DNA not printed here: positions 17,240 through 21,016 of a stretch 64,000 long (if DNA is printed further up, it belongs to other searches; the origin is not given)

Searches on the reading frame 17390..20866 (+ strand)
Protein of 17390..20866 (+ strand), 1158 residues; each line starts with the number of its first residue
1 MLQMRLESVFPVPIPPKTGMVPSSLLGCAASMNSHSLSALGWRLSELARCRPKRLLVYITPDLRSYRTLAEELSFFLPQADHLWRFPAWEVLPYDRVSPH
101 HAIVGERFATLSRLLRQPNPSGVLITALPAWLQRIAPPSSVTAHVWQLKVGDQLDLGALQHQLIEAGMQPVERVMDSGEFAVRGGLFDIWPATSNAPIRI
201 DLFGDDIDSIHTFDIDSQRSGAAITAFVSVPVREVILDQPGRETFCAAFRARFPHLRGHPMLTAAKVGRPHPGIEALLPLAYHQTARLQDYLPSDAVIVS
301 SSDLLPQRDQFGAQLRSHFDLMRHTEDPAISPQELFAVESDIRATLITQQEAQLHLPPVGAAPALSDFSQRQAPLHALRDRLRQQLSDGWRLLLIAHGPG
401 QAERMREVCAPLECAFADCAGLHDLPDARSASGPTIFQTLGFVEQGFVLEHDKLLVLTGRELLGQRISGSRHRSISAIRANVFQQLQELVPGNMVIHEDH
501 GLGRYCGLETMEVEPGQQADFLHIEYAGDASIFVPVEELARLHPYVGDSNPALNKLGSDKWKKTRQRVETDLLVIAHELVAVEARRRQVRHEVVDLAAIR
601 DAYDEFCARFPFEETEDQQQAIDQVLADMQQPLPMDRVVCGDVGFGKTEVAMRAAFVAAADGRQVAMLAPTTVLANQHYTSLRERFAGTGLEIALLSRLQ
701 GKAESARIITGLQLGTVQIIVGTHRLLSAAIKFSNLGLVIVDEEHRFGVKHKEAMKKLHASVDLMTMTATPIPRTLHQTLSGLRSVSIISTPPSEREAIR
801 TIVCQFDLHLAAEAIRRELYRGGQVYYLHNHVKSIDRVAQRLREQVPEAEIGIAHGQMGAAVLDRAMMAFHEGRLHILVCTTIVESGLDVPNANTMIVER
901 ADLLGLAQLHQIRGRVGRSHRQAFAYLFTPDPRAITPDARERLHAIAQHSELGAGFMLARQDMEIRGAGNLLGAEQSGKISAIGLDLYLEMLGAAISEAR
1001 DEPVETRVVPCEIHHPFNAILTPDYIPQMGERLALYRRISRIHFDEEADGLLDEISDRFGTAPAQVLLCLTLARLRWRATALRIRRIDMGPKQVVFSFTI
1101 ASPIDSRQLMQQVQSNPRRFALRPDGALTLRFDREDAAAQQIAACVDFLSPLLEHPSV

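Call 66: search_protein_families(library=pfam, proteins=[window:17390-20866:+])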
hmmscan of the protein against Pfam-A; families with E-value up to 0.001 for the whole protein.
window:17390-20866:+ (1158 aa): 8 families
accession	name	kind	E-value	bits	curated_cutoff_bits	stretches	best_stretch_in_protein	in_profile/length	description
PF00270.35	DEAD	-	2e-26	93.1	26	1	615-777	1-165/167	DEAD/DEAH box helicase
PF17757.6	UvrB_inter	-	4.9e-20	71.9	22.9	1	147-232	2-88/91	UvrB interaction domain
PF03461.20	TRCF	-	7.9e-20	71.5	25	1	1017-1107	3-93/95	TRCF domain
PF00271.37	Helicase_C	-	3.7e-18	66.2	23.5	1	814-919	5-109/110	Helicase conserved C-terminal domain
PF02559.22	CarD_TRCF_RID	-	6.4e-15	55.4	23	1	490-546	2-57/57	CarD-like/TRCF RID domain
PF04851.21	ResIII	-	7e-10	39.5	22.5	1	615-771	5-162/164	Type III restriction enzyme, res subunit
PF22590.2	Cas3-like_C_2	-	1.3e-05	25.8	27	1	822-920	2-105/106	CRISPR-associated nuclease/helicase Cas3, C-terminal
PF13604.12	AAA_30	-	0.00036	20.8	27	1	616-755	4-108/191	AAA domain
